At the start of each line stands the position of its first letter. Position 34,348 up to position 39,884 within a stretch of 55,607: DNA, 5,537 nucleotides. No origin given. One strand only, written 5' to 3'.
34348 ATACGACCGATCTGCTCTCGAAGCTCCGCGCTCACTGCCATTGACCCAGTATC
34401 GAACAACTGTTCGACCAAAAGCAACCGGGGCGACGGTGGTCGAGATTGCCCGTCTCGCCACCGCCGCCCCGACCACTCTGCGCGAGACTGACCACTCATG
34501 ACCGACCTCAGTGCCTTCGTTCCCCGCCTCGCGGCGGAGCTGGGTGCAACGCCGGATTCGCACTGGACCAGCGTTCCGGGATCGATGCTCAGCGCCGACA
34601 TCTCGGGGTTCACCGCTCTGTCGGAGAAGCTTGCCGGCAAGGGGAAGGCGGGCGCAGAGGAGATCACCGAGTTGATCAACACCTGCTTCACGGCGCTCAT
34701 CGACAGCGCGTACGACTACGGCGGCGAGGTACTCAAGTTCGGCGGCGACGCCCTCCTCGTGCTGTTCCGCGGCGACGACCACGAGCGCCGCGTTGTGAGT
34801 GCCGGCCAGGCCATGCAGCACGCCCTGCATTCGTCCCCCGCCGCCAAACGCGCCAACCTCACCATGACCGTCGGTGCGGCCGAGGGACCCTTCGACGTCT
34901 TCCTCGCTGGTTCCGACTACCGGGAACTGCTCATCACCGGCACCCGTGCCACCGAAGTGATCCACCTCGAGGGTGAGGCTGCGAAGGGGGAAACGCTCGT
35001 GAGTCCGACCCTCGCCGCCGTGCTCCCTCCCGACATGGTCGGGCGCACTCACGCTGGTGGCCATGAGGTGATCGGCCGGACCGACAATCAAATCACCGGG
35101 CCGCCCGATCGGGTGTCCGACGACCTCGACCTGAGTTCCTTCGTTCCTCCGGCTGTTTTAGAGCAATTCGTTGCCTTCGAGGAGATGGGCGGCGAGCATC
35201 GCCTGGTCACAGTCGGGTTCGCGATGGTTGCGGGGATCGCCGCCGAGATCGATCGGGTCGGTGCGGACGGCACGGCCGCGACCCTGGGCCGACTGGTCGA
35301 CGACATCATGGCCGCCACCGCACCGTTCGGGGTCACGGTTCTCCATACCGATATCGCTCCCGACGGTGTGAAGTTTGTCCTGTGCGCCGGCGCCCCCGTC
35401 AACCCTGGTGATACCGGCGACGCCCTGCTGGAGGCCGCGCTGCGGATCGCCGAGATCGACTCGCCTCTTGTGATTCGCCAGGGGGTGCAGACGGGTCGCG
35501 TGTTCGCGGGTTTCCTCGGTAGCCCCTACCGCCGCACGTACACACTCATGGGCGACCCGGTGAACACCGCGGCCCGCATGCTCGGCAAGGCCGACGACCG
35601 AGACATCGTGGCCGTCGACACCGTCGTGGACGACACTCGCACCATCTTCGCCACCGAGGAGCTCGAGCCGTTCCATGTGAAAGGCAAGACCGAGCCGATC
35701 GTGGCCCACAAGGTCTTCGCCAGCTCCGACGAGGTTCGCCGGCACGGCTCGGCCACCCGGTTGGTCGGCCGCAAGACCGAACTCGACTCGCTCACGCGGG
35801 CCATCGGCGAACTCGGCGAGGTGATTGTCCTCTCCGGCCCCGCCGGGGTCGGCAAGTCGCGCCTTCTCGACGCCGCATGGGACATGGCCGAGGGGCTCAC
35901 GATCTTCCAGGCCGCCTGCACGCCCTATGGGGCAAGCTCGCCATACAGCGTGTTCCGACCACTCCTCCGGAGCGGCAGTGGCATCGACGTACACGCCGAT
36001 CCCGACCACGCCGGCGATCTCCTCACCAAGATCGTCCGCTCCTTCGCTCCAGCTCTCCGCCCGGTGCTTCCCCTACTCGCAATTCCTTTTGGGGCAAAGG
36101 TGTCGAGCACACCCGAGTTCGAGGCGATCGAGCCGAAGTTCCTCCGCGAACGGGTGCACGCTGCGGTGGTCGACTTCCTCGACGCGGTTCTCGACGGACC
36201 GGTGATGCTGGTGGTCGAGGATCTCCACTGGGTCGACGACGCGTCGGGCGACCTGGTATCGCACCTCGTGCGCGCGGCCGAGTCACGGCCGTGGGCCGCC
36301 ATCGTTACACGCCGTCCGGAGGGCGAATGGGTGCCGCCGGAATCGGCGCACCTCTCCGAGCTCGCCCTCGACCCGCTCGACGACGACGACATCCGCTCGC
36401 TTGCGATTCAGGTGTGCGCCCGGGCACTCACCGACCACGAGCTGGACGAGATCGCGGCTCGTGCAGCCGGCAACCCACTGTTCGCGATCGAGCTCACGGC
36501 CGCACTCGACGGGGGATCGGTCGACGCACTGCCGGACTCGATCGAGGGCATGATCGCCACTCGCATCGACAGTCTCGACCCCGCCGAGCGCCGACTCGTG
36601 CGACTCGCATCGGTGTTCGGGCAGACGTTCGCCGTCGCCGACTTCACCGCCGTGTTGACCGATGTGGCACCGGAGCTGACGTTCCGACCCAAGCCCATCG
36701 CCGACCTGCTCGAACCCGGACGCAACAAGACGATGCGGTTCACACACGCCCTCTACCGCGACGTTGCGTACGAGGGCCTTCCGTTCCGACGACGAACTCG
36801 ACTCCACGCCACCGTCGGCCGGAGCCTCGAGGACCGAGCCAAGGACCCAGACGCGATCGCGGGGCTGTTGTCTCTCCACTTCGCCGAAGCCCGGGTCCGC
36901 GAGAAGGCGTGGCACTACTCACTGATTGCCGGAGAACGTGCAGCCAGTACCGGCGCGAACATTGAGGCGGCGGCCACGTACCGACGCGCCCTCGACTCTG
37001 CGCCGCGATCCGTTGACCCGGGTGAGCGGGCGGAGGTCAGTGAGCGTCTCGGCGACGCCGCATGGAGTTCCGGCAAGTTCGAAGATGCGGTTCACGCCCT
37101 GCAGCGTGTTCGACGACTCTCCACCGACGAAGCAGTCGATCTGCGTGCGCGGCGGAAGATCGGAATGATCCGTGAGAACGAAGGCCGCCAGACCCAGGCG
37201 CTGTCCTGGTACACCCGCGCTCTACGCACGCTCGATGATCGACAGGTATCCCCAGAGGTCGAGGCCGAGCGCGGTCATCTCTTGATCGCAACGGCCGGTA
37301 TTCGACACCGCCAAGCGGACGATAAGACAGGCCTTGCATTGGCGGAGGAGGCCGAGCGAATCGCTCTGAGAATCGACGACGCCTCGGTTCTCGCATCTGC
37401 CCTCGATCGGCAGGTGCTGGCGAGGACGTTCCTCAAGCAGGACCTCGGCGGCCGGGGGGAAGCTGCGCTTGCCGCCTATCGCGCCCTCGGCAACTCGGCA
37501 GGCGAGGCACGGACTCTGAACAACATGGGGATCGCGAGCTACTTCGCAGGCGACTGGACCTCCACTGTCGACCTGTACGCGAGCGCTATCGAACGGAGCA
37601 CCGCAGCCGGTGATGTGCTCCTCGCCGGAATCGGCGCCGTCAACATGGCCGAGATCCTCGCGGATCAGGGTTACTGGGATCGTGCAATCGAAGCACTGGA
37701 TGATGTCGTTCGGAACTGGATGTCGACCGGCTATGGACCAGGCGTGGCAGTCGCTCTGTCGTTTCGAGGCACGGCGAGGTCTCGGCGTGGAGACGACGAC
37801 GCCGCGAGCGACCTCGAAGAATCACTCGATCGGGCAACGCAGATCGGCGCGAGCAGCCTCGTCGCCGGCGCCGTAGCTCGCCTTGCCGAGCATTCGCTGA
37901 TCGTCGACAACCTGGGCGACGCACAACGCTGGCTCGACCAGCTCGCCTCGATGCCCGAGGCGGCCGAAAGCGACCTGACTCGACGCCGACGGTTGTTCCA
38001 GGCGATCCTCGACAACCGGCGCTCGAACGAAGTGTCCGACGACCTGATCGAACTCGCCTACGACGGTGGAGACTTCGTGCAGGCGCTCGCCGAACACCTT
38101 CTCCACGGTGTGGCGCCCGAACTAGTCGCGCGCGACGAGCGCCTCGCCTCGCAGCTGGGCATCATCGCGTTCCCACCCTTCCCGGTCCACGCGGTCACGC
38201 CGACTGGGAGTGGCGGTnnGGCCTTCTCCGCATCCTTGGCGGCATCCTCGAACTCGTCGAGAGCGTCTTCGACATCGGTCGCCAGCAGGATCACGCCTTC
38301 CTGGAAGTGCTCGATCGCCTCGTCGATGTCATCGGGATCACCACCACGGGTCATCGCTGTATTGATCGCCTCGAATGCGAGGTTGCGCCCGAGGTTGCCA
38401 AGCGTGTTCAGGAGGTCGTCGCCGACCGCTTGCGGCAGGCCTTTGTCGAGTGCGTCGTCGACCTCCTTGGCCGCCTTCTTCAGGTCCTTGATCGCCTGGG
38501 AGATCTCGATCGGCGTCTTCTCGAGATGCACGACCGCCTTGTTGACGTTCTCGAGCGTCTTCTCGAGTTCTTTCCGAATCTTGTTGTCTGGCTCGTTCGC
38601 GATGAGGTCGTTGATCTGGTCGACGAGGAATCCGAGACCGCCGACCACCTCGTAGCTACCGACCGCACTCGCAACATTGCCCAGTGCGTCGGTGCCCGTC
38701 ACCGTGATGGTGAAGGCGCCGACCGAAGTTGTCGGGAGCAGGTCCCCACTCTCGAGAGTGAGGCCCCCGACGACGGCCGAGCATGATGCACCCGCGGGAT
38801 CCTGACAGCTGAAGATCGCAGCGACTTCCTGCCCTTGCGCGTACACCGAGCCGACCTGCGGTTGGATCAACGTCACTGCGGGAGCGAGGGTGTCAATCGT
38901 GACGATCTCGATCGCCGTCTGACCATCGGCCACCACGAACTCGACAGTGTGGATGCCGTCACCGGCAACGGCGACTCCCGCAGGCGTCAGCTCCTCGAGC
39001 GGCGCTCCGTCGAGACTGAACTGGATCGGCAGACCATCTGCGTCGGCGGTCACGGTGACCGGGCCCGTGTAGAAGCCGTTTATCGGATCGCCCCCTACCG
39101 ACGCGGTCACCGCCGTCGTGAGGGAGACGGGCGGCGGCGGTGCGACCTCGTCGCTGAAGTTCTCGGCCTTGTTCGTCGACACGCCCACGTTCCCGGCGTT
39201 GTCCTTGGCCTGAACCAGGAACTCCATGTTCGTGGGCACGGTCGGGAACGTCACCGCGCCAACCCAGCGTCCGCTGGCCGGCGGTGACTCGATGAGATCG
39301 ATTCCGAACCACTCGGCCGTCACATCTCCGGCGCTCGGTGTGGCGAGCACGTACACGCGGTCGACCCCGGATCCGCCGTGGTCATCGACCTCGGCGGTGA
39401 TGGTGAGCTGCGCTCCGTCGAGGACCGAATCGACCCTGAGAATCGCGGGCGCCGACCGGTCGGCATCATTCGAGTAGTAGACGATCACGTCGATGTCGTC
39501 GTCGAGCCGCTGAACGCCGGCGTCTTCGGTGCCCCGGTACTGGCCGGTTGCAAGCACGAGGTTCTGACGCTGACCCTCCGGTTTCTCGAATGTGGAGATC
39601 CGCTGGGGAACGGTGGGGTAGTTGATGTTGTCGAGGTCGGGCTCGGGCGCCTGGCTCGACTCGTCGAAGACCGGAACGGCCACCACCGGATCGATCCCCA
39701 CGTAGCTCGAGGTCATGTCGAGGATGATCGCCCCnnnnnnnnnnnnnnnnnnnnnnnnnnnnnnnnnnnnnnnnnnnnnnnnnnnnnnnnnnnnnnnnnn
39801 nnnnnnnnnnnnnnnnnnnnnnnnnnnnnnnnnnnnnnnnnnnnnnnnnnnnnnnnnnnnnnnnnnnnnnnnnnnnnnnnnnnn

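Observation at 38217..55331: One 17.1-kb ORF encodes a 5,704-aa secreted protein with an unusual domain combination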

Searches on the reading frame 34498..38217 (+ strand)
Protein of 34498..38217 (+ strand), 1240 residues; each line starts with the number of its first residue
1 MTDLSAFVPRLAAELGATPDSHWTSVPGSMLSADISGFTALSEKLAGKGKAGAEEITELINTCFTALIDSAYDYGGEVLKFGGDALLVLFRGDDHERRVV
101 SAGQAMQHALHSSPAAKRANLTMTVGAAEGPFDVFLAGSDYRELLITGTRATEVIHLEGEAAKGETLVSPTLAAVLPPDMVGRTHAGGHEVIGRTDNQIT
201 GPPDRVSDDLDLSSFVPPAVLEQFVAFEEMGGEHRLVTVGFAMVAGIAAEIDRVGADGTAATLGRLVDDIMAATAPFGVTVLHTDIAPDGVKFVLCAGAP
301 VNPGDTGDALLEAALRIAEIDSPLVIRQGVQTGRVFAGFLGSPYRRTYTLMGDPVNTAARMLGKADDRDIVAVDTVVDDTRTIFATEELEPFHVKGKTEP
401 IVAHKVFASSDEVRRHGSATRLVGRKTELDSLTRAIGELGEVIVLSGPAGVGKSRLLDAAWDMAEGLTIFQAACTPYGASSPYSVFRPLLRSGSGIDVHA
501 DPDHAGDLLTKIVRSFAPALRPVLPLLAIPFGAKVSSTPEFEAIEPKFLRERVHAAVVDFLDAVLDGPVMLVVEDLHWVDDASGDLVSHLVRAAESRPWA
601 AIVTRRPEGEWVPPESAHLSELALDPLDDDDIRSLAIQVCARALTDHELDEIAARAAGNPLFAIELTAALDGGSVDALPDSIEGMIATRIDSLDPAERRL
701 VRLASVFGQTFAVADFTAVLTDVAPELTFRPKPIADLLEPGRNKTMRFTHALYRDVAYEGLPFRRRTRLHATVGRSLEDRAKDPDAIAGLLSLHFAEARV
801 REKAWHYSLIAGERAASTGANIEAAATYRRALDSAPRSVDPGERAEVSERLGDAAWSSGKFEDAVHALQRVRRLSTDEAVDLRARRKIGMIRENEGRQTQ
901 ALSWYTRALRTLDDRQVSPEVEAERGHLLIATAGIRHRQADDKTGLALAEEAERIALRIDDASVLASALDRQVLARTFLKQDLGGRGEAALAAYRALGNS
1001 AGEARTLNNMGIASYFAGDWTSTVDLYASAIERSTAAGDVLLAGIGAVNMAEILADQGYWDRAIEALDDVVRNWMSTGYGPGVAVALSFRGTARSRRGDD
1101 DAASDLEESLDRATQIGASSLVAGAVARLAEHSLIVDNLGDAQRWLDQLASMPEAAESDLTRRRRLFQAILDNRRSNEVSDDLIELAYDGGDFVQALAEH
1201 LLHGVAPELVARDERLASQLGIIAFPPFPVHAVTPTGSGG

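Call 12: find_encoding_contigs(protein=window:34498-38217:+, flank=10000, max_places=3)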
Protein window:34498-38217:+ (1240 aa): no gene with exactly this product is on record in the collection.

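Call 16: search_protein_families(library=pfam, proteins=[window:34498-38217:+], max_evalue=0.001)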
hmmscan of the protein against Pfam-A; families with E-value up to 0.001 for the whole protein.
window:34498-38217:+ (1240 aa): 6 families
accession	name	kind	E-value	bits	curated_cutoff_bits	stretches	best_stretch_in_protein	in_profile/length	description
PF13191.12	AAA_16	-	4.5e-18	66.8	32.6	1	421-598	1-163/167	AAA ATPase domain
PF00211.25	Guanylate_cyc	-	2.5e-15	57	21.9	2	321-399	97-175/183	Adenylate and Guanylate cyclase catalytic domain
PF13424.12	TPR_12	-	3.9e-14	53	30.1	1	1048-1108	7-69/77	Tetratricopeptide repeat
PF07719.23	TPR_2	-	2e-08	34.2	27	0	846-874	2-30/34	Tetratricopeptide repeat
PF13432.12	TPR_16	-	5.2e-08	33.6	32.7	1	850-910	2-59/65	Tetratricopeptide repeat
PF13176.12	TPR_7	-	0.00022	21.5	27.9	0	1049-1069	4-24/36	Tetratricopeptide repeat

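Call 68: search_protein_families(library=padloc, proteins=[window:34498-38217:+], max_evalue=0.001)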
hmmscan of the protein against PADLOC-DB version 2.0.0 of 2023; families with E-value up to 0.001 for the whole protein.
window:34498-38217:+ (1240 aa): 4 families
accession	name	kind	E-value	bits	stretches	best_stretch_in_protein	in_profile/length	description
PDLC00734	PycC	-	6.1e-10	36.7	1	317-360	276-319/374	Pycsar cyclase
PDLC00765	PycC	-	3.3e-07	27.7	1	31-180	261-416/477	Pycsar cyclase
PDLC02367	PycC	-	2.6e-05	21.8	1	29-112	45-122/226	-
PDLC02366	PycC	-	0.00018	18.6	0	32-135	282-391/486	-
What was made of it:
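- On Known anti-phage defence systems (PADLOC): The neighbour shows only generic cyclase similarity to PycC, E 6e-10 over 44 residues (call 68).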

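Call 69: search_protein_families(library=ncbifam, proteins=[window:34498-38217:+], max_evalue=0.001)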
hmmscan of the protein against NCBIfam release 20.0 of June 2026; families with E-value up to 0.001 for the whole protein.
window:34498-38217:+ (1240 aa): 3 families
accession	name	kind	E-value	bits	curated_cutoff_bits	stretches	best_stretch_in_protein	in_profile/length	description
TIGR03903.1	TOMM_kin_cyc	equivalog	9.3e-44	149.6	705.75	1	322-848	385-933/1267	TOMM system kinase/cyclase fusion protein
NF053520.1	HK_Porph_FimS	equivalog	5.7e-07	28.2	600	0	999-1162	119-283/618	sensor histidine kinase FimS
NF002725.1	PRK02603.1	equivalog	0.0002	21.4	143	0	849-911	39-101/173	photosystem I assembly protein Ycf3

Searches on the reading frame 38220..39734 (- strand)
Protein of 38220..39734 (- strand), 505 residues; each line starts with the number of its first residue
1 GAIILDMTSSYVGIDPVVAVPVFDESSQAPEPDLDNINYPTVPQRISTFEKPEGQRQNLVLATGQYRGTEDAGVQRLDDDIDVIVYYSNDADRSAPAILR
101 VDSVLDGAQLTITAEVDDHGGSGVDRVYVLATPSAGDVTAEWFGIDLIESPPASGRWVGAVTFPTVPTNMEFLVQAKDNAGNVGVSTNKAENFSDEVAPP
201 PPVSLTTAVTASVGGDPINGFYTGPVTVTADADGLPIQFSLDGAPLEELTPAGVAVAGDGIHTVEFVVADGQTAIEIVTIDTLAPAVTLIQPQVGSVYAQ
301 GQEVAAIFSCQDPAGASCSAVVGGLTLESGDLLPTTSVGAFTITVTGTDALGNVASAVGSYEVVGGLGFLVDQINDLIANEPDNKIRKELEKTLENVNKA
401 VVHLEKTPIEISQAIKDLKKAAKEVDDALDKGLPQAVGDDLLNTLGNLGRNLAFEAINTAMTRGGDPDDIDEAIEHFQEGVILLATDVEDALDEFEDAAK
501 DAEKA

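Call 5: search_protein_families(library=pfam, proteins=[window:38220-39734:-], max_evalue=10)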
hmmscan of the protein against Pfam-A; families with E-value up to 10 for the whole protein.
window:38220-39734:- (505 aa): 15 families
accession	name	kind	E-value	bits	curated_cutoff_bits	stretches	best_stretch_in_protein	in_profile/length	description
PF18052.6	Rx_N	-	0.0038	17.7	27.7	2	388-431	28-74/93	Rx N-terminal domain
PF24893.1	DUF7743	-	0.0074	16.4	27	1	92-207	3-111/120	Domain of unknown function (DUF7743)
PF21616.3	Topo-V_HhH_2_2nd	-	0.0096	16.3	27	1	464-491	11-38/58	Topoisomerase V, second (HhH)2 tandem domain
PF13860.13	FlgD_ig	-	0.017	15.6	27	1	100-155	13-67/79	FlgD Ig-like domain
PF23034.1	DUF7035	-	0.023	15.2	27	1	216-242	35-61/137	Domain of unknown function (DUF7035)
PF22241.2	PSMD12-CSN4_N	-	0.025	14.7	27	1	370-430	63-123/218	PSMD12/CSN4, N-terminal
PF18451.7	CdiA_C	-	0.026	15.2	26.6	1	380-423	20-63/81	Contact-dependent growth inhibition CdiA C-terminal domain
PF06832.18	BiPBP_C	-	0.062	13.6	26.8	1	224-274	33-86/90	Penicillin-Binding Protein C-terminus Family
PF11727.13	ISG65-75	-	0.072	12.7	25.1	1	384-425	99-140/281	Invariant surface glycoprotein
PF10368.14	YkyA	-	0.084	13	28.8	1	371-432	38-98/186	Putative cell-wall binding lipoprotein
PF21074.2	GDH_C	-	0.084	12.5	26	2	412-500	103-186/339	Glutamate dehydrogenase, C-terminal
PF20072.4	DUF6468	-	0.16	12.5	26.9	1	399-436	10-47/76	Domain of unknown function (DUF6468)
PF02609.21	Exonuc_VII_S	-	0.95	10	24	0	469-485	21-37/52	Exonuclease VII small subunit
PF01920.25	Prefoldin_2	-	1.7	9.1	27.6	1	373-423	50-100/106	Prefoldin subunit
PF17957.7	Big_7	-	5.7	8.1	24.1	0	104-130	14-38/70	Bacterial Ig domain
